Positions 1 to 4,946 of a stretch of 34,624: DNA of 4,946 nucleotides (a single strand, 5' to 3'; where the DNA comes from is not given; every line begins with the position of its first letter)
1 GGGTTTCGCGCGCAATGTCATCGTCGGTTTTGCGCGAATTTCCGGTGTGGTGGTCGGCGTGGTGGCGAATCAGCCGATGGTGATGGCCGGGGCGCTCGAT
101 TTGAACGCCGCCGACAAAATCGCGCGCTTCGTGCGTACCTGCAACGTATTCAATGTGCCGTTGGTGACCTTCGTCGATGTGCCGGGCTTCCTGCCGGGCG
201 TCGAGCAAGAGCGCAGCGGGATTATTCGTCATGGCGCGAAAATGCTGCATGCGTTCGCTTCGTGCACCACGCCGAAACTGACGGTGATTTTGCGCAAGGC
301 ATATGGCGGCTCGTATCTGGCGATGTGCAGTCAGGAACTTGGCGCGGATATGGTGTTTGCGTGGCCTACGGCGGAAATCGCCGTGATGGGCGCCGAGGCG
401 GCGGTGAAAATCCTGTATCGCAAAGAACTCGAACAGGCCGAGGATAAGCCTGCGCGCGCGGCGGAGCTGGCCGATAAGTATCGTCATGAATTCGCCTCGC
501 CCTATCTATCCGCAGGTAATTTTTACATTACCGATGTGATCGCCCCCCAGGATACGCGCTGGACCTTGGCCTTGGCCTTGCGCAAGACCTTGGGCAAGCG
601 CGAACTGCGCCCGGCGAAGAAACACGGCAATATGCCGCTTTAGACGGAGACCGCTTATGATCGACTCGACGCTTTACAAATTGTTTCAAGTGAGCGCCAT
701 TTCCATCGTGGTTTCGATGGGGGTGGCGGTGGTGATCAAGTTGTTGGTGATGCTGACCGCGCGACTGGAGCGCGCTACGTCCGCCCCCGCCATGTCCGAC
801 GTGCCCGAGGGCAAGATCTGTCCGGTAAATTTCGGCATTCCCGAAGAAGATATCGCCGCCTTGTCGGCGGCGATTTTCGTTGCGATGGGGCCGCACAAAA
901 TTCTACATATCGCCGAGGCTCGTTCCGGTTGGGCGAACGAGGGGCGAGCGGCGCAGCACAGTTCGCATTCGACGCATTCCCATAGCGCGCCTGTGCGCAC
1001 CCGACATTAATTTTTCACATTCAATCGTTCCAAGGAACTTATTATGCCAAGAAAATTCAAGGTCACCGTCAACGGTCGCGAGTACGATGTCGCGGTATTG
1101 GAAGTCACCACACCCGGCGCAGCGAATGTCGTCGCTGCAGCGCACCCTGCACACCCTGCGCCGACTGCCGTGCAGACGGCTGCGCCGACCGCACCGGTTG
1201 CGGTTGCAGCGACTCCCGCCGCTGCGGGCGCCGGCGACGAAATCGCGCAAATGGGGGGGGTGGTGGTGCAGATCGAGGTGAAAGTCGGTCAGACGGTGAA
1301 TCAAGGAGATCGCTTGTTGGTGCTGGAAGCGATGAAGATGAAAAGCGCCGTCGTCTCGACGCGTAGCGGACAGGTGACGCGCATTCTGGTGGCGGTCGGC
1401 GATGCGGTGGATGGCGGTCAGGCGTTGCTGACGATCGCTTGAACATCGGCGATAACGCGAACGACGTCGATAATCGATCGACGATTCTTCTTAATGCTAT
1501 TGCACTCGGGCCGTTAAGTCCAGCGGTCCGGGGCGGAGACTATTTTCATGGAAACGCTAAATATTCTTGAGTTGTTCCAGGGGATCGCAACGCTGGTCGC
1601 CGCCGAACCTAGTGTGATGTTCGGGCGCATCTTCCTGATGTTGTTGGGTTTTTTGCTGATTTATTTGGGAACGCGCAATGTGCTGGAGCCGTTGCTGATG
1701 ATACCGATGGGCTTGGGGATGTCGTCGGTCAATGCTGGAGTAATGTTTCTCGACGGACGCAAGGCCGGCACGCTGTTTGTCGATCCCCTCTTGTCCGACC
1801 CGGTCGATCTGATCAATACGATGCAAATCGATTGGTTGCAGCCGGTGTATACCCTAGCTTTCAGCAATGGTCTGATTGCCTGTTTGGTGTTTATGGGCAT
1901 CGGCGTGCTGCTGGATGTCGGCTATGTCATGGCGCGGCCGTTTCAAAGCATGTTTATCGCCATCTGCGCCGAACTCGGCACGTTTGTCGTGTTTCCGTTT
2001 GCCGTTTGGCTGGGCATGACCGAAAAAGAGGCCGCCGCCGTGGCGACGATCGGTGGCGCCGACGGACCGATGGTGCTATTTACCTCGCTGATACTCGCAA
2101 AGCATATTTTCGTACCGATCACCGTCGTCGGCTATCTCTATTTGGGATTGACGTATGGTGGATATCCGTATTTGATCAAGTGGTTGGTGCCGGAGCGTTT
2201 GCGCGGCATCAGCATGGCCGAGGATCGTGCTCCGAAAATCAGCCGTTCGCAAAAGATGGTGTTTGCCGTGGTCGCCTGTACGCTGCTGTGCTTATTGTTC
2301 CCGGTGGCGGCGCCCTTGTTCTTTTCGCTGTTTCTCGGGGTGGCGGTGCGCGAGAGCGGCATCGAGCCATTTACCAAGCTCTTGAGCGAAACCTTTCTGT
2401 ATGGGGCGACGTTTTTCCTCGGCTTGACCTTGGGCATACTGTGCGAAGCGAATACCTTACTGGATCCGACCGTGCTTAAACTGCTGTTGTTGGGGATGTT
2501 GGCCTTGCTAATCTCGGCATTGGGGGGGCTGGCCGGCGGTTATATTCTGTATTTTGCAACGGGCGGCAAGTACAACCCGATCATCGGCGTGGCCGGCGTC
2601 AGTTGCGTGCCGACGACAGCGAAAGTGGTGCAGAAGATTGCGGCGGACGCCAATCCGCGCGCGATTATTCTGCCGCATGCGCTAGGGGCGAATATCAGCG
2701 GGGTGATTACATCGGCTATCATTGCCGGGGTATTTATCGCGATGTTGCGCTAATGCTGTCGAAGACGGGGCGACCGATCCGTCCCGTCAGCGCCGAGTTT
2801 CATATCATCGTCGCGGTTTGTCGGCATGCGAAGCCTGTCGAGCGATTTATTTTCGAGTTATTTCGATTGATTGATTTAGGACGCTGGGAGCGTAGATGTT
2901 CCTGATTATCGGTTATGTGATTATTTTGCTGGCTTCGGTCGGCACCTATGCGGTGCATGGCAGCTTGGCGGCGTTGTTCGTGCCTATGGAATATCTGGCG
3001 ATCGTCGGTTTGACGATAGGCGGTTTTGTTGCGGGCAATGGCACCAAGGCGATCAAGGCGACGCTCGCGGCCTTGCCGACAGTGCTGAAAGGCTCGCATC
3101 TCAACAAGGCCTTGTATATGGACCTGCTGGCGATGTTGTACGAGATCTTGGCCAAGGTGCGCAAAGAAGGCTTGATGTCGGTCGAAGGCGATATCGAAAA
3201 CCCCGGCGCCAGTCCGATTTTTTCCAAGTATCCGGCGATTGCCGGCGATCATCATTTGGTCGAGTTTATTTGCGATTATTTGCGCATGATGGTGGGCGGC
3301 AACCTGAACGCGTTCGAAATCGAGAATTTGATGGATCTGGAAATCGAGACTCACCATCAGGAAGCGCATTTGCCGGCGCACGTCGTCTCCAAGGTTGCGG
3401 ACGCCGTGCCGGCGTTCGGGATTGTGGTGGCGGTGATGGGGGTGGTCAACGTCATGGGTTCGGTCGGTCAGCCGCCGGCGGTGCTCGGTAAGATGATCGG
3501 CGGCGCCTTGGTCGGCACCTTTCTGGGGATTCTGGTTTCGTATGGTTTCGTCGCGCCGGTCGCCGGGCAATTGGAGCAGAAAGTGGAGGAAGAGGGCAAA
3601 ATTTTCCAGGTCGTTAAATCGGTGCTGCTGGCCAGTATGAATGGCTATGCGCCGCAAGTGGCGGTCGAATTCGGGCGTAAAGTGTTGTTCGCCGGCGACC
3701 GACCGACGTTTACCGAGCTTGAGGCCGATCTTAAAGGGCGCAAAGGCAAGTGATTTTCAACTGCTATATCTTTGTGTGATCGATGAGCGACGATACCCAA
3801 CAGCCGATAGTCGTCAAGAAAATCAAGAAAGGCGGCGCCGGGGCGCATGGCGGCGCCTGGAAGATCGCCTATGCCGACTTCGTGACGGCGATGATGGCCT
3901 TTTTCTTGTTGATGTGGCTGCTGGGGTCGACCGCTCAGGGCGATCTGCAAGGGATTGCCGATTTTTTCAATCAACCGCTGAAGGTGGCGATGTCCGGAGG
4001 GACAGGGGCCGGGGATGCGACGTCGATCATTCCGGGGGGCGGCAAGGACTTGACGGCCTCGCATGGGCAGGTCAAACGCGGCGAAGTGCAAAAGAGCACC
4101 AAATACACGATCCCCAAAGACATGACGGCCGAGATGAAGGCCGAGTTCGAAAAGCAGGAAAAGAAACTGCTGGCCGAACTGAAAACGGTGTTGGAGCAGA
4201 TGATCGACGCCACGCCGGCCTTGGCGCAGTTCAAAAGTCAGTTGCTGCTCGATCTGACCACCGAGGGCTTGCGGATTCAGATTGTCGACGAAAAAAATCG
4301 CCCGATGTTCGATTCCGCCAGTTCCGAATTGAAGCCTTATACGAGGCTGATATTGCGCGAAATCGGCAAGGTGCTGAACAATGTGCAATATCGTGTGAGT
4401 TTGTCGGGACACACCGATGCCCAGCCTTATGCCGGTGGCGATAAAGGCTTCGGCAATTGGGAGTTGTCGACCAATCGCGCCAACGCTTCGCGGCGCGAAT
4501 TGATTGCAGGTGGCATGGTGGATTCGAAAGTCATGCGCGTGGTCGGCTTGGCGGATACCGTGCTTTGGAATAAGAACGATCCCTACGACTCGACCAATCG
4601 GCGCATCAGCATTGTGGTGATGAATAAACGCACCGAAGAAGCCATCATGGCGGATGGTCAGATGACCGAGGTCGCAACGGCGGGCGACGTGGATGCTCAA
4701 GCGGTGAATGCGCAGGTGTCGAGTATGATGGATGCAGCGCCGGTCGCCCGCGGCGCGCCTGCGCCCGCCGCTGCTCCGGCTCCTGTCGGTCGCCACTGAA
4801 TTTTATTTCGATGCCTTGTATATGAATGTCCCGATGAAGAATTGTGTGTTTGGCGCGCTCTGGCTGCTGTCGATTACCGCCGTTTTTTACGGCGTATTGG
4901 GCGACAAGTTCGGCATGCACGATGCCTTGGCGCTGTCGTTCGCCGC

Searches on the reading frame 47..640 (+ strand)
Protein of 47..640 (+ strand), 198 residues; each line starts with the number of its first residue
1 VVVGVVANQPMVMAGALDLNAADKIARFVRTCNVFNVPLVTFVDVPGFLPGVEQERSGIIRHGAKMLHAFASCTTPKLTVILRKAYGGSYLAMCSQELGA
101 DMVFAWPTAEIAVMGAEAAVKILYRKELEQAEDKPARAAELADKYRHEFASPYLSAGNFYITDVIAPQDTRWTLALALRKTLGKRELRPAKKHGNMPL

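Call 35: search_protein_families(library=pfam, proteins=[window:47-640:+], max_evalue=0.001)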
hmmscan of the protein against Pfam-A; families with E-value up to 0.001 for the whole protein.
window:47-640:+ (198 aa): 3 families
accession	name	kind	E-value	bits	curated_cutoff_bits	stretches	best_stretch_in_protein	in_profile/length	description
PF01039.27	Carboxyl_trans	-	6.9e-70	236.5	22.3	1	2-196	295-493/493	Carboxyl transferase domain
PF03255.19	ACCA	-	2.6e-10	40.4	23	1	24-131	135-238/310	Acetyl co-enzyme A carboxylase carboxyltransferase-like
PF06833.16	MdcE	-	2.2e-05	24.7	32.7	1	36-142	27-132/196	Malonate decarboxylase gamma subunit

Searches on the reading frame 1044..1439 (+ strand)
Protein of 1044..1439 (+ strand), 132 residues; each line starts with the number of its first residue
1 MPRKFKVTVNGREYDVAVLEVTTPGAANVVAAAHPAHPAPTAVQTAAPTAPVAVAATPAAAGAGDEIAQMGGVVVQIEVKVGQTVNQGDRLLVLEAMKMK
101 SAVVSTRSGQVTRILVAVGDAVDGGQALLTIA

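Call 35: search_protein_families(library=pfam, proteins=[window:1044-1439:+], max_evalue=0.001)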
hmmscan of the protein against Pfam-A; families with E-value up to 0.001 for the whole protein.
window:1044-1439:+ (132 aa): 3 families
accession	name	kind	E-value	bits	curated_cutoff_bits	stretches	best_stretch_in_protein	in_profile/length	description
PF00364.28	Biotin_lipoyl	-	2.7e-16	59.6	22.1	1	71-131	15-73/73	Biotin-requiring enzyme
PF13533.13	Biotin_lipoyl_2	-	1.3e-08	34.9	29.8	1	71-95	8-32/32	Biotin-lipoyl like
PF16576.10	HlyD_D23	-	0.00027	20.7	30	0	68-95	113-140/214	Barrel-sandwich domain of CusB or HlyD membrane-fusion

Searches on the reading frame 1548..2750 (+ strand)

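Call 35: search_protein_families(library=pfam, proteins=[window:1548-2750:+], max_evalue=0.001)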
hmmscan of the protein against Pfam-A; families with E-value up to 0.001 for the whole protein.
window:1548-2750:+ (401 aa): 1 family
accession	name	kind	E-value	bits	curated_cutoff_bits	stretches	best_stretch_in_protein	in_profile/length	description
PF03977.18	OAD_beta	-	7.8e-111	370.9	31.6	1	27-400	2-349/349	Na+-transporting oxaloacetate decarboxylase beta subunit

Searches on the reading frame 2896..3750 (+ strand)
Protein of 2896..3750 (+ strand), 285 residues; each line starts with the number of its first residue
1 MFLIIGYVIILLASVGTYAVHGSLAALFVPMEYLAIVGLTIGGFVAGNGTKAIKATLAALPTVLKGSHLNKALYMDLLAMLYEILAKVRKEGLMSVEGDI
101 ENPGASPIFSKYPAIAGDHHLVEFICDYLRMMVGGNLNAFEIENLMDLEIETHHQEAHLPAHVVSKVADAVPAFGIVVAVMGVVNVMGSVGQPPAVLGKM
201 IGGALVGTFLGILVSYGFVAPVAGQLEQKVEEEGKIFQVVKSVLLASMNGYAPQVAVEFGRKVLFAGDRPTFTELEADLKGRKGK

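Call 35: search_protein_families(library=pfam, proteins=[window:2896-3750:+], max_evalue=0.001)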
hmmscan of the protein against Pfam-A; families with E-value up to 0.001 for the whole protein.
window:2896-3750:+ (285 aa): 2 families
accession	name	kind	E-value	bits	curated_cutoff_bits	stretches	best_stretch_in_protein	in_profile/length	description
PF20560.3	MotA_N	-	3e-25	88.7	27.3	1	4-92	1-91/91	Motility protein A N-terminal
PF01618.21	MotA_ExbB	-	1.3e-11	44.8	22.9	1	136-235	21-123/127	MotA/TolQ/ExbB proton channel family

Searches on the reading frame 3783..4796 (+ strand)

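Call 35: search_protein_families(library=pfam, proteins=[window:3783-4796:+], max_evalue=0.001)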
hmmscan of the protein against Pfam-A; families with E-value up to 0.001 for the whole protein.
window:3783-4796:+ (338 aa): 2 families
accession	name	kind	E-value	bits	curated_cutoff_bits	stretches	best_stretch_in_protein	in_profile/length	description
PF13677.11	MotB_plug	-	4.8e-18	64.9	24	1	13-66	3-58/58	Membrane MotB of proton-channel complex MotA/MotB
PF00691.25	OmpA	-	5.2e-13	49.6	27.2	1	175-271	1-94/98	OmpA family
